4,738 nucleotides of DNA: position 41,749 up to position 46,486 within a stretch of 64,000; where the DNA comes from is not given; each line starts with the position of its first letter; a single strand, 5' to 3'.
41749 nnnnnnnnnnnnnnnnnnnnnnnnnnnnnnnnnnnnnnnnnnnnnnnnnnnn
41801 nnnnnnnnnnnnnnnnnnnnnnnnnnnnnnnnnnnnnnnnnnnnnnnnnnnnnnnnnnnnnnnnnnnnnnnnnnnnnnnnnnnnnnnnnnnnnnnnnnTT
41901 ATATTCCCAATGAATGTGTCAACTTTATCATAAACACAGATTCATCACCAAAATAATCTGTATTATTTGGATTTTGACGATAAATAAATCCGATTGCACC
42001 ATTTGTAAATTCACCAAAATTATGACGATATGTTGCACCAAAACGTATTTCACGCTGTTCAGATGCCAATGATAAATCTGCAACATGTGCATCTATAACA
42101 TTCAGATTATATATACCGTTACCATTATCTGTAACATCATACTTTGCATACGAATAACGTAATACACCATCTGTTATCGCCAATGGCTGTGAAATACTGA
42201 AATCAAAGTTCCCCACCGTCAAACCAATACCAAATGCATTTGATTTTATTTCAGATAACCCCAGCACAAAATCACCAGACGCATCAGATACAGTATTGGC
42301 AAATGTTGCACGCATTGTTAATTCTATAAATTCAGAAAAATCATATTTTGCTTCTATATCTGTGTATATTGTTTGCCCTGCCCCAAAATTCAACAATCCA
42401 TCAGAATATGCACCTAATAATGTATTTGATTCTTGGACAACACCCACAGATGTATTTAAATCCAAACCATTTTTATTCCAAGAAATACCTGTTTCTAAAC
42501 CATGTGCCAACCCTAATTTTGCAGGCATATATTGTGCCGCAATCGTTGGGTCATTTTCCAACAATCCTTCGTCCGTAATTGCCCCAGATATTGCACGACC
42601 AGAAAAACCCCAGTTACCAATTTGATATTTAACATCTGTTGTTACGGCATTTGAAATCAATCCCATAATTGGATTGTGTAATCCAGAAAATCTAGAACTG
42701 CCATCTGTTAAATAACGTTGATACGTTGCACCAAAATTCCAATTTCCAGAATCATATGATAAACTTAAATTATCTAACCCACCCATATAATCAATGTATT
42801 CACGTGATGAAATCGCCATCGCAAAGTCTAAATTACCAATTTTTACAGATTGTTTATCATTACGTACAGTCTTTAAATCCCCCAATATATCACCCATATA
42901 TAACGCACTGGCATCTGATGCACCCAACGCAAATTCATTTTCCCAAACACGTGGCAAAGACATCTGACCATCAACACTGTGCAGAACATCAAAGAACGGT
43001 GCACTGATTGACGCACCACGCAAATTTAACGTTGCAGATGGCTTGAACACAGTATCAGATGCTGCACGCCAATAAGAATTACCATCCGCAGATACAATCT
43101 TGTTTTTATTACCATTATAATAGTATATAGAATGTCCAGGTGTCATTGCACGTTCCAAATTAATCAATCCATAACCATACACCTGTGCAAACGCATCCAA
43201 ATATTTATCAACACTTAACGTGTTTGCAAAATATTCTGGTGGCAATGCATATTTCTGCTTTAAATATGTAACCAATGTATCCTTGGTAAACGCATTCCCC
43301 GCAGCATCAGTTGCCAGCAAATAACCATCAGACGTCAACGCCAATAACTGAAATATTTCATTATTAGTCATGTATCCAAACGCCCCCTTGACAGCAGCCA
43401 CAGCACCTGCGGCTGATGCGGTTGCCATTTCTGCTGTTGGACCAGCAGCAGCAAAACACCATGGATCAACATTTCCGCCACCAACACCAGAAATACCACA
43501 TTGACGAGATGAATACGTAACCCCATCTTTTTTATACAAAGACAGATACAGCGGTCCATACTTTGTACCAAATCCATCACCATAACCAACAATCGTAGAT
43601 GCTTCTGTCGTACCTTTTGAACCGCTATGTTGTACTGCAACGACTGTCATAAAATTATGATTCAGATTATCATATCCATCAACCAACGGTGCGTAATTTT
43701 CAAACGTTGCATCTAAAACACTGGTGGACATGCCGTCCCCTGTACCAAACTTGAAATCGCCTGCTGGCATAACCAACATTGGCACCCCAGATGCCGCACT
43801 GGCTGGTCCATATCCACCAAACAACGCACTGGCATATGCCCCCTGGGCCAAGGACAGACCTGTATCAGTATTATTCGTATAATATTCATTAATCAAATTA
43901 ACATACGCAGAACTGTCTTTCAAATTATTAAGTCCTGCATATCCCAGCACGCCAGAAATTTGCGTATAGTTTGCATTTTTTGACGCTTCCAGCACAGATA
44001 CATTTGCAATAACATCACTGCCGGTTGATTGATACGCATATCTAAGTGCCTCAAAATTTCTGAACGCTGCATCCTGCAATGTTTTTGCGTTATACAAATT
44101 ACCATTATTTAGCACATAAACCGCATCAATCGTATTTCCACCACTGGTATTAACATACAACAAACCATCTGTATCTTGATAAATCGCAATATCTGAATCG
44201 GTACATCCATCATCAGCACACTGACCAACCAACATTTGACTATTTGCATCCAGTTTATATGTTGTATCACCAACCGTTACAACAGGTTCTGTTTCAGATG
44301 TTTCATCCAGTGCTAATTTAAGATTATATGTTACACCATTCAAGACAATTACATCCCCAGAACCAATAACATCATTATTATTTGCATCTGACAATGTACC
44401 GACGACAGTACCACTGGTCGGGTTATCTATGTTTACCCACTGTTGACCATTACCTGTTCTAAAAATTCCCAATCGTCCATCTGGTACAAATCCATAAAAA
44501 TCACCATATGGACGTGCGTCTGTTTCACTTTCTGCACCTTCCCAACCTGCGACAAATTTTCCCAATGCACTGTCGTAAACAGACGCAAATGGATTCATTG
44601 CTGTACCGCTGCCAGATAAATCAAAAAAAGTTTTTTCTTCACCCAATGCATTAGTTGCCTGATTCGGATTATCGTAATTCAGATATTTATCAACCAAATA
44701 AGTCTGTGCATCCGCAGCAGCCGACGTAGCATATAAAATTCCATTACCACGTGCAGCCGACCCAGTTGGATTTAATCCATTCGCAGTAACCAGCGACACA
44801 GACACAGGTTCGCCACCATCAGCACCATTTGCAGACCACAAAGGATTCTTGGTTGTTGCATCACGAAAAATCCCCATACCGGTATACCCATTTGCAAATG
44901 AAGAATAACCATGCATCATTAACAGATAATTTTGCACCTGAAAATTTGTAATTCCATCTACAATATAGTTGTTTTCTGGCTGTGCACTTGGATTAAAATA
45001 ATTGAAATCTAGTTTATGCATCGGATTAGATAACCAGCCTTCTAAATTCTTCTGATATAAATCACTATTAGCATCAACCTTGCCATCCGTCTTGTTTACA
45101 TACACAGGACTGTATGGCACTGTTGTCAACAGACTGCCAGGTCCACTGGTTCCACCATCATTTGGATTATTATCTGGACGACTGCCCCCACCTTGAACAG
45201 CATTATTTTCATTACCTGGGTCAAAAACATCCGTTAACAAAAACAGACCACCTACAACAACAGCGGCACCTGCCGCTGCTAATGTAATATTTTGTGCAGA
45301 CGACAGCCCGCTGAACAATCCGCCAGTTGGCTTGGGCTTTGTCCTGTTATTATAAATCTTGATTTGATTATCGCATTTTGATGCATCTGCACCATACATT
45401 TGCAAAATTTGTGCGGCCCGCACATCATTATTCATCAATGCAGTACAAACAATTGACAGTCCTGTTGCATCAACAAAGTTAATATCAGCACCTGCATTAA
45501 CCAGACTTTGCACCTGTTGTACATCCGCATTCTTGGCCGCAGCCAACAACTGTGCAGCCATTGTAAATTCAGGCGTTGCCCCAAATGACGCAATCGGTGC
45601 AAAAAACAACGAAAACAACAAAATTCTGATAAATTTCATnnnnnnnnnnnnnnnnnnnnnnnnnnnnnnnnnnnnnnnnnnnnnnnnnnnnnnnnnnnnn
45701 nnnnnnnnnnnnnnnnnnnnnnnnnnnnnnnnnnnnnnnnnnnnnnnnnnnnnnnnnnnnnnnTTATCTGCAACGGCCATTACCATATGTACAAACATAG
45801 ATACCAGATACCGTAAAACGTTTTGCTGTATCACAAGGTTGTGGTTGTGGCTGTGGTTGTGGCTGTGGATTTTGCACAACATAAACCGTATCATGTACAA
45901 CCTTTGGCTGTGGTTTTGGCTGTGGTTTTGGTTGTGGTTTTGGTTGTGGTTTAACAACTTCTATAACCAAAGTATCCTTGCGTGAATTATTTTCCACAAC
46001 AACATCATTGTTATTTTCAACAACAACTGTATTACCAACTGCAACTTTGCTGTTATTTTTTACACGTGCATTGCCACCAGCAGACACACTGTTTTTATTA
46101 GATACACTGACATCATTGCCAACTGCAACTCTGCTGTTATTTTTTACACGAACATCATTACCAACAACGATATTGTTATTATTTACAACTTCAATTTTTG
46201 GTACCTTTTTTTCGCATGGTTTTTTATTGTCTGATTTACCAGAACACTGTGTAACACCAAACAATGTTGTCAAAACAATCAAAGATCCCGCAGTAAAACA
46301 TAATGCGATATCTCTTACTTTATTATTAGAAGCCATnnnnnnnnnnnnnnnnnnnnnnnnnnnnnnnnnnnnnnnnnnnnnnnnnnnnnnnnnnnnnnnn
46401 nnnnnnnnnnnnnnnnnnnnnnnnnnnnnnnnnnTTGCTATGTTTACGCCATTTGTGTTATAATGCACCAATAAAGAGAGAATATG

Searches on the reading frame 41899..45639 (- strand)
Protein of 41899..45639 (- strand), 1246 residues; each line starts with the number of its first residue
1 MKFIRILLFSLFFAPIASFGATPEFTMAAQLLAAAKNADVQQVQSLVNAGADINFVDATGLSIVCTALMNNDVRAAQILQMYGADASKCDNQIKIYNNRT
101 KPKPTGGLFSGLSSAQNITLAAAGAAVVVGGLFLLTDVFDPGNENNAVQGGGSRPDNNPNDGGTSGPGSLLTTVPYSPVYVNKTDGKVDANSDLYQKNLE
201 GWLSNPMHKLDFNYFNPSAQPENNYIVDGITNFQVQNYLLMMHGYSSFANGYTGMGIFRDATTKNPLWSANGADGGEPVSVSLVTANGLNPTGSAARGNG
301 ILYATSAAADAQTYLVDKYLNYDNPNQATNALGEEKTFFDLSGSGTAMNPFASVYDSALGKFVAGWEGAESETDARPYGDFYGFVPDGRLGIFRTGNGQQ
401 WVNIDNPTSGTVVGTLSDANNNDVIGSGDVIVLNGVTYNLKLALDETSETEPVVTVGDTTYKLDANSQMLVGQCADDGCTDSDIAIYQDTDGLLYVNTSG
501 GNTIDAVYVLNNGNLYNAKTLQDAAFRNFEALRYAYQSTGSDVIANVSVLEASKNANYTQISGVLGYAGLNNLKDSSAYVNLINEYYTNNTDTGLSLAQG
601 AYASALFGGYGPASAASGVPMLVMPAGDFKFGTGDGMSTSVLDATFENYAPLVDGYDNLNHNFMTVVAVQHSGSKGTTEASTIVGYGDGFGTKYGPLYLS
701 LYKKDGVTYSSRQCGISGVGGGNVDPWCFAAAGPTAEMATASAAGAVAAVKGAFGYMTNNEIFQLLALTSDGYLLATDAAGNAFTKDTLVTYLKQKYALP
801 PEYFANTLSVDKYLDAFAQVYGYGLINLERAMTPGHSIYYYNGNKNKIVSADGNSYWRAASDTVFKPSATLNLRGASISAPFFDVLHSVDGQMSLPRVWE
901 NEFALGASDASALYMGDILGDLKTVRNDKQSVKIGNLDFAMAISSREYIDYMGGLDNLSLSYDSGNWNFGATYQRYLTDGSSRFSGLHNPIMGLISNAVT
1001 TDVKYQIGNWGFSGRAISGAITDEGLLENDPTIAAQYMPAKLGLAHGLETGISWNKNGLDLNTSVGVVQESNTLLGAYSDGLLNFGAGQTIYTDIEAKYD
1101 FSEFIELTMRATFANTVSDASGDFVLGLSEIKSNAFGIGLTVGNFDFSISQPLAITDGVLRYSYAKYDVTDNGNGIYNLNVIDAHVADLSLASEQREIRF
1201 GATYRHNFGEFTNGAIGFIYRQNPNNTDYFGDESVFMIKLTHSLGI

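Call 4: search_protein_families(library=pfam, proteins=[window:41899-45639:-], max_evalue=0.1)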
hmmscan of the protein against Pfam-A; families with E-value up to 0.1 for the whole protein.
window:41899-45639:- (1246 aa): 2 families
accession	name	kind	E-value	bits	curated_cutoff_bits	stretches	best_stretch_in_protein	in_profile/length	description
PF13637.12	Ank_4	-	0.0011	19.7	22.7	1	31-79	1-49/50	Ankyrin repeats (many copies)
PF12796.13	Ank_2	-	0.0076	17.2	27.3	1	31-89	1-57/90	Ankyrin repeats (3 copies)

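Call 5: search_protein_families(library=ncbifam, proteins=[window:41899-45639:-], max_evalue=0.1)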
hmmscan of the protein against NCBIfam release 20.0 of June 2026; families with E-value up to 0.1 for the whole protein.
window:41899-45639:- (1246 aa): 2 families
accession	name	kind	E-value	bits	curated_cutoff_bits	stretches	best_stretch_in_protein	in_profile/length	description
NF043029.1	T4SS_AnkY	equivalog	0.018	13.5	600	1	30-94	461-525/543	Dot/Icm T4SS effector AnkY/LegA9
NF043023.1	T4SS_AnkH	equivalog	0.082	11.6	600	0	31-87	36-92/467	Dot/Icm T4SS effector AnkH/LegA3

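Call 21: search_solved_structures(query=window:41899-45639:-, max_evalue=1)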
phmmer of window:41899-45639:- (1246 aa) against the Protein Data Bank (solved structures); distinct sequences matched with E-value up to 1: 227 (the best 60 are shown).
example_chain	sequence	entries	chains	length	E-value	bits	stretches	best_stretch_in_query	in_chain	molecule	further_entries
6mol_A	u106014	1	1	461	2.4e-12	48.9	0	32-90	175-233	Monoextended DARPin R12 (M_R12)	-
6f5e_A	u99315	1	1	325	9.5e-11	43.6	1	28-88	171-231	DD_D12_10_47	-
5lec_A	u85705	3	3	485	7.5e-10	40.6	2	27-90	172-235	DDD_D12_12_D12_12_D12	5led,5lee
5leb_A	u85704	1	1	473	2.1e-09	39.2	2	25-90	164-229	DDD_D12_06_D12_06_D12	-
5le2_A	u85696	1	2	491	5.2e-09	37.8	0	30-90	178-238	DDD_D12_15_D12_15_D12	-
5le9_A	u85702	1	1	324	3.6e-08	35.1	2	30-90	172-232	DD_Off7_09_3G124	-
5le3_A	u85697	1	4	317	6.4e-08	34.2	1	28-90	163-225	DD_D12_09_D12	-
5le6_A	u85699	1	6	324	7.1e-08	34.1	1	30-90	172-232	DD_D12_09_D12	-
4qfv_A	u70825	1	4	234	1.3e-07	33.3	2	31-90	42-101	ANK-N5C-281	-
4o60_A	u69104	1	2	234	1.6e-07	32.9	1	30-90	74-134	ANK-N5C-317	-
5lel_A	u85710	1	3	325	5.5e-07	31.1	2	28-90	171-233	DD_Off7_10_3G124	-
2v5q_C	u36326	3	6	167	6.6e-07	30.9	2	28-90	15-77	DESIGN ANKYRIN REPEAT PROTEIN | DESIGNED ANKYRIN REPEAT PROTEIN (DARPIN), variant 3H10 | DESIGNED ANKYRIN REPEAT PROTEIN 3H10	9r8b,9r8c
5le7_A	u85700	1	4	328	7e-07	30.8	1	29-90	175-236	DD_D12_13_D12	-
5lea_A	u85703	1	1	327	9.4e-07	30.4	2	26-90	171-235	DD_Off7_12_3G124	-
5lw1_A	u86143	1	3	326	1.1e-06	30.1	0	30-90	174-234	DD_232_11_D12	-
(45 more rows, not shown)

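Call 32: search_solved_structures(query=A4, max_evalue=1, show_alignments=0)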
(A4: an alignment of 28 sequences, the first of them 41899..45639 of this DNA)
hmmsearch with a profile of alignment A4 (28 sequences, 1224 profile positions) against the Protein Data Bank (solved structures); distinct sequences matched with E-value up to 1: 239 (the best 60 are shown).
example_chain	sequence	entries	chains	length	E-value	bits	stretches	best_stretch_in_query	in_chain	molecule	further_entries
6mol_A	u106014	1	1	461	3.8e-19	71.5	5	18-87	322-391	Monoextended DARPin R12 (M_R12)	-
5leb_A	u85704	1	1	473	8.7e-18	67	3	25-86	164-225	DDD_D12_06_D12_06_D12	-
5le2_A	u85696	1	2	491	1.5e-17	66.2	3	30-85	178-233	DDD_D12_15_D12_15_D12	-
6f5e_A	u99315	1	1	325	1.2e-15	59.9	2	30-87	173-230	DD_D12_10_47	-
5lec_A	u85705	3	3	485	1e-14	56.8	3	29-86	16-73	DDD_D12_12_D12_12_D12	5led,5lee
5le6_A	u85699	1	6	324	4.6e-13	51.4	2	29-86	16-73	DD_D12_09_D12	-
5le3_A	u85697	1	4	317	7.3e-13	50.7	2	29-86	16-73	DD_D12_09_D12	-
5le7_A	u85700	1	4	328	8.4e-13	50.5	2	30-86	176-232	DD_D12_13_D12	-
5le8_A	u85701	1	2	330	1.6e-12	49.6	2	30-86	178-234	DD_D12_15_D12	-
5le9_A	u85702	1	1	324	3.2e-12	48.6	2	29-87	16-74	DD_Off7_09_3G124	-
5lel_A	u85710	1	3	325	3.6e-11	45.1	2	29-87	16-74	DD_Off7_10_3G124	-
6mok_A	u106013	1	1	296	3.8e-11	45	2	29-60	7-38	Dimeric DARPin ANR7 (A_distance_r7)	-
5lw1_A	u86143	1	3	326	1.2e-10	43.4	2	31-86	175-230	DD_232_11_D12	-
4o60_A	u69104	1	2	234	1.3e-10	43.2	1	29-87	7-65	ANK-N5C-317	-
5lea_A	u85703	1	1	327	1.3e-10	43.2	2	29-87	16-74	DD_Off7_12_3G124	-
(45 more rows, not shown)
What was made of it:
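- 41899..45639 (-): 1246-aa protein. It has a signal peptide, ankyrin repeats (res ~27-92, nt 45364-45561), a hydrophobic Ala/Gly-rich segment (118-136, nt 45232-45288), a ~700-aa globular region and a C-terminal beta-barrel of about 16-18 strands (res ~876-1242, nt 41902-43014). Ank hits in calls 4, 21 and 32.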

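Call 34: search_protein_families(library=pfam, alignment_id=A4, max_evalue=0.05)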
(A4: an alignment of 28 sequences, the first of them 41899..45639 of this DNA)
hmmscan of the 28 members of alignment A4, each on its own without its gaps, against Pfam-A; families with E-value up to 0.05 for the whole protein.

A. member 1, window:41899-45639:- (1246 aa): 2 families
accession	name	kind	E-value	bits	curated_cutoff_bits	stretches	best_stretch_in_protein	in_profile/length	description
PF13637.12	Ank_4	-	0.0011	19.7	22.7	1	31-79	1-49/50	Ankyrin repeats (many copies)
PF12796.13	Ank_2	-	0.0076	17.2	27.3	1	31-89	1-57/90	Ankyrin repeats (3 copies)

B. families by the number of members that match (of 28 scanned): 6 families
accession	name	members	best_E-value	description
PF13637.12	Ank_4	27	1.4e-06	Ankyrin repeats (many copies)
PF12796.13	Ank_2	27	1.9e-05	Ankyrin repeats (3 copies)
PF00023.36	Ank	4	0.00048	Ankyrin repeat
PF13606.12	Ank_3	2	0.0078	Ankyrin repeat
PF21726.2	DUF6862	1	0.018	Family of unknown function (DUF6862)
PF13857.12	Ank_5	1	0.04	Ankyrin repeats (many copies)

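Call 35: search_solved_structures(query=window:41902-45252:-, max_evalue=10)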
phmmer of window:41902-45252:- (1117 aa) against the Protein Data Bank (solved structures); distinct sequences matched with E-value up to 10: 1.
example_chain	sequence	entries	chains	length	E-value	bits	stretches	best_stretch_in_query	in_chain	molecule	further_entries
1jr2_A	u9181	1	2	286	1.4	10.1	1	566-614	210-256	UROPORPHYRINOGEN-III SYNTHASE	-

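Call 37: find_homologous_proteins(query=window:41902-45252:-, max_evalue=0.001)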
Query window:41902-45252:- (1117 aa): 224 proteins with E <= 0.001 among 8000 candidates; the best 120 are listed.
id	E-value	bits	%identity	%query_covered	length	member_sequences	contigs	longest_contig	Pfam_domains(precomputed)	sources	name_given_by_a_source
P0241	0.0e+0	2471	98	100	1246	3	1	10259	-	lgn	-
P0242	0.0e+0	1548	64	100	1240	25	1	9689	-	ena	-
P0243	0.0e+0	1512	62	100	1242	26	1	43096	-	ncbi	-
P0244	0.0e+0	1511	62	100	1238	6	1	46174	-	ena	-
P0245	0.0e+0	1508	62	100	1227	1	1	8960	-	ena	-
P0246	0.0e+0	1490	61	100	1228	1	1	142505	-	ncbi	-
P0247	0.0e+0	1470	61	100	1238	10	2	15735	-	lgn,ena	-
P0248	0.0e+0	1467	61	100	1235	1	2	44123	-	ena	-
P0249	0.0e+0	1456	60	100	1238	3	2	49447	-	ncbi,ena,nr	ncbi:MAG: ankyrin repeat domain-containing protein [Alphaproteobacteria bacterium]|nr:ankyrin repeat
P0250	0.0e+0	1442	59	100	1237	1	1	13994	-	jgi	jgi:hypothetical protein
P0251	0.0e+0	1403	59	99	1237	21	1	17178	-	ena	-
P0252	0.0e+0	1394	60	100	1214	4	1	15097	-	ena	-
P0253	0.0e+0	1386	58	99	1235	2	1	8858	-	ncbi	-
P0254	0.0e+0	1382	59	100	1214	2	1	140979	-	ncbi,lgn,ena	-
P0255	0.0e+0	1378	58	100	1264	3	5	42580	-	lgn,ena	-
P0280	0.0e+0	1272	55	100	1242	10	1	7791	PF13637.13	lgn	-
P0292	0.0e+0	1247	54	100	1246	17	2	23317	-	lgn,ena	-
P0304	0.0e+0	1225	53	96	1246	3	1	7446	-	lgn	-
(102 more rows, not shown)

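Call 58: predict_structure(alignment_id=A5)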
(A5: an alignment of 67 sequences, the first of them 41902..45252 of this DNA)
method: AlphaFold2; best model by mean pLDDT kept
length: 1117 residues; sequences in the alignment: 67
mean_pLDDT: 78.2   pTM: 0.64
mean pLDDT of the five models: 78.2, 78.1, 71.8, 71.5, 70.1
residues with pLDDT >= 90: 371; 70-90: 462; 50-70: 173; < 50: 111
segments of 3 or more residues with pLDDT < 50: 1-41, 711-740, 781-788, 895-911, 944-953
pLDDT, mean of each block of 10 residues (from residue 1): 28 25 27 30 68 79 79 77 82 85 69 59 81 85 88 96 87 91 92 89 87 93 92 77 59 86 94 91 87 80 89 74 81 85 78 81 91 92 93 93 93 94 93 93 92 91 70 93 73 96 94 97 90 94 67 62 76 91 94 85 91 93 88 86 77 75 91 93 94 90 65 33 31 40 59 64 68 59 47 65 83 65 70 90 85 79 83 90 91 53 41 76 90 91 48 59 92 89 87 68 89 90 85 80 76 81 80 86 82 70 77 59
secondary structure, 60 per line:
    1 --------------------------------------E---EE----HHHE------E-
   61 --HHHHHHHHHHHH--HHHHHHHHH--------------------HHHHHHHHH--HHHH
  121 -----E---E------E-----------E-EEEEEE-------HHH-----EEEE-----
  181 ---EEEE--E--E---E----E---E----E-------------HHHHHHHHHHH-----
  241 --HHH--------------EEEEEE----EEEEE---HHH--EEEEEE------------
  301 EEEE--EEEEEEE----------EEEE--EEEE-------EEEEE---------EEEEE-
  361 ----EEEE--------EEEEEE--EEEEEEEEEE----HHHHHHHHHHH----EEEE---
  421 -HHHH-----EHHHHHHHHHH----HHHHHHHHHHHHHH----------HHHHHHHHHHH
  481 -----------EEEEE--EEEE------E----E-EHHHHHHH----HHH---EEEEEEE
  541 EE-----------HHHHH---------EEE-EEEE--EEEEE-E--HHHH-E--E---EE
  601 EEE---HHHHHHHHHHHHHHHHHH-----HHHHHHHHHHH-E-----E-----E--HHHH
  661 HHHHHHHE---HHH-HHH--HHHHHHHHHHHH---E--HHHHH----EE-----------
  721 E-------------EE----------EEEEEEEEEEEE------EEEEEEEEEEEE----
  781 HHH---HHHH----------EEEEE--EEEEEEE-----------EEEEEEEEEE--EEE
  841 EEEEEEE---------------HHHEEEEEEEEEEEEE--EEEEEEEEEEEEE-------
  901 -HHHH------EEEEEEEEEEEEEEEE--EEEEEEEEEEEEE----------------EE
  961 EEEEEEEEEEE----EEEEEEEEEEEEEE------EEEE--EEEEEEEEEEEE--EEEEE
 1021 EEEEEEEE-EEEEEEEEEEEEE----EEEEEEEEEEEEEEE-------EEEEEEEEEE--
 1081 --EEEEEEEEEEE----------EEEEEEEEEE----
elements in order (helices of 4 or more, strands of 3 or more residues): H63-74 H77-85 H106-114 H117-120 E151-156 E172-175 E184-187 H225-235 E260-265 E270-274 E283-288 E301-304 E307-313 E324-327 E330-333 E341-345 E355-359 E365-368 E377-382 E385-394 H399-409 E414-417 H422-425 H432-441 H446-459 H470-480 E492-496 E499-502 H517-523 E534-542 H554-558 E568-570 E572-575 E578-582 H587-590 E599-603 H607-624 H630-640 H657-667 H681-692 H699-703 E747-758 E765-776 H787-790 E801-805 E808-814 E826-835 E838-847 E866-878 E881-893 H902-905 E912-927 E930-942 E959-971 E976-989 E996-999 E1002-1013 E1016-1028 E1030-1042 E1047-1061 E1069-1078 E1083-1093 E1104-1113
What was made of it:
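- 41899..45639 (-): AF2 model with pLDDT 78 and pTM 0.64 (call 58).
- Closest known: Subtilase-type autotransporters. Different: The barrel has about 16-18 strands, not 12 (call 58).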

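Call 60: fold_search(model_id=the predicted structure, library=pdb)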
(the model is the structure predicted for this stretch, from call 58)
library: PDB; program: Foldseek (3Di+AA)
matches with E <= 10: 747; with E <= 0.001: 51
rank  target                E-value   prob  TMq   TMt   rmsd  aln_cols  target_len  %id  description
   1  9gf0_D                1.2e-05  1.00  0.13  0.34  12.2       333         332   11  Cryo-EM Structure of Pentameric Outer Membrane Protein A from Bdellovibrio bacteriovorus (released 2025-07-09)
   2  8jto                  2.3e-05  1.00  0.17  0.46  15.0       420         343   11  Outer membrane porin of Burkholderia pseudomallei (BpsOmp38) in complex with ceftazidime (released 2024-06-26)
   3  8axg_AAA              5.9e-05  1.00  0.15  0.27   8.8       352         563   16  Crystal structure of Fusobacterium nucleatum fusolisin protease (released 2023-09-13)
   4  9gf0_E                6.5e-05  1.00  0.14  0.38  12.4       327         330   12  Cryo-EM Structure of Pentameric Outer Membrane Protein A from Bdellovibrio bacteriovorus (released 2025-07-09)
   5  6ehb_C                8.7e-05  1.00  0.14  0.40  12.3       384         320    8  OmpU, an outer membrane protein, of Vibrio cholerae (released 2018-04-25)
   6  5mdo_A                9.2e-05  1.00  0.17  0.48  16.1       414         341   10  Crystal structure of in vitro folded Chitoporin VhChip from Vibrio harveyi (crystal form I) (released 2017-12-20)
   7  5mdq_A                9.6e-05  1.00  0.17  0.48  15.9       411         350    9  Crystal structure of outer membrane expressed Chitoporin VhChip from Vibrio harveyi (released 2017-12-20)
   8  3brz                  1.4e-04  1.00  0.11  0.25  14.9       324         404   12  Crystal structure of the Pseudomonas putida toluene transporter TodX (released 2008-06-10)
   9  6zhp                  1.5e-04  1.00  0.12  0.32  17.3       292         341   14  Crystal structure of OmpF porin soaked in ciprofloxacin metaloantibiotic (released 2021-05-05)
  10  7eqm_A                1.5e-04  1.00  0.16  0.45  16.6       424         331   11  Apo Truncated VhChiP (Delta 1-19) (released 2022-08-10)
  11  2r4p_A                1.6e-04  0.99  0.11  0.23  18.6       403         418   11  Crystal structure of the long-chain fatty acid transporter FadL mutant G212E (released 2008-09-16)
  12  2f1c                  1.7e-04  1.00  0.13  0.43  13.1       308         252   11  Crystal structure of the monomeric porin OmpG (released 2006-06-27)
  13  4gcp_A                1.7e-04  1.00  0.12  0.32  23.1       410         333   12  Crystal Structure of E. coli OmpF porin in complex with Ampicillin (released 2012-12-19)
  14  8rqp                  2.0e-04  1.00  0.15  0.31  20.6       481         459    8  In meso structure of the alginate exporter, AlgE, from Pseudomonas aeruginosa in 7.10 monoacylglycerol (released 2024-04-03)
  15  9j9n_A                2.1e-04  1.00  0.13  0.33  22.6       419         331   12  artificial mononuclear Zn-bound metalloprotein 2 (M2:Zn) (released 2025-07-02)
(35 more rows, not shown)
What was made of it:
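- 41899..45639 (-): Foldseek gives 51 PDB hits below 1e-3, mostly 16-strand porins, plus the fusolisin protease (call 60).
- On Classical (type Va) autotransporter, for the 1246-aa neighbour: The model has about 16-18 strands and matches 16-strand porins best (calls 58, 60).
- On Subtilase (peptidase S8), for the 1246-aa neighbour: The fold-level hit to fusolisin (E 5.9e-5, TM 0.27) is inconclusive (call 60).
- Closest known: Subtilase-type autotransporters. Same: Foldseek hits fusolisin at E 5.9e-5 and many 16-strand porins (call 60).
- The barrel protein model has a 16-18-strand C-terminal barrel that matches porins (calls 58, 60).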

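Call 73: search_protein_families(library=phrogs, proteins=[window:41899-45639:-], max_evalue=0.01)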
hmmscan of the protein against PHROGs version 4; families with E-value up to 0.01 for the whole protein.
window:41899-45639:- (1246 aa): 0 families

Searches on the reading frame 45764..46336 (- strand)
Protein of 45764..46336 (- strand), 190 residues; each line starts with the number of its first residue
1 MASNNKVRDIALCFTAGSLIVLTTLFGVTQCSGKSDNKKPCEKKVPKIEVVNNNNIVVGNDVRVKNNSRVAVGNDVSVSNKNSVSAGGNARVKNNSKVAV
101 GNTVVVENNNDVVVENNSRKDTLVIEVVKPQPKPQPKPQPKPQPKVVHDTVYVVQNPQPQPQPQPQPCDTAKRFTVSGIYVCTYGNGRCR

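Call 4: search_protein_families(library=pfam, proteins=[window:45764-46336:-], max_evalue=0.1)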
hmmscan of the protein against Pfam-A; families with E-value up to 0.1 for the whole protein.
window:45764-46336:- (190 aa): 1 family
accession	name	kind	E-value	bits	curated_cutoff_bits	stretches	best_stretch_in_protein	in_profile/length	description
PF13365.12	Trypsin_2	-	0.011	17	27.6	1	71-179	5-106/144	Trypsin-like peptidase domain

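Call 5: search_protein_families(library=ncbifam, proteins=[window:45764-46336:-], max_evalue=0.1)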
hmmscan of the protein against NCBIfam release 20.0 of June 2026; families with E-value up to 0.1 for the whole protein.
window:45764-46336:- (190 aa): 0 families

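Call 73: search_protein_families(library=phrogs, proteins=[window:45764-46336:-], max_evalue=0.01)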
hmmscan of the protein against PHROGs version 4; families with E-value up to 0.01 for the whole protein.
window:45764-46336:- (190 aa): 1 family
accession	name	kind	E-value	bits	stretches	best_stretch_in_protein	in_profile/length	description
phrog_33317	-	unknown function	0.0083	17.3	0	103-171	44-113/121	-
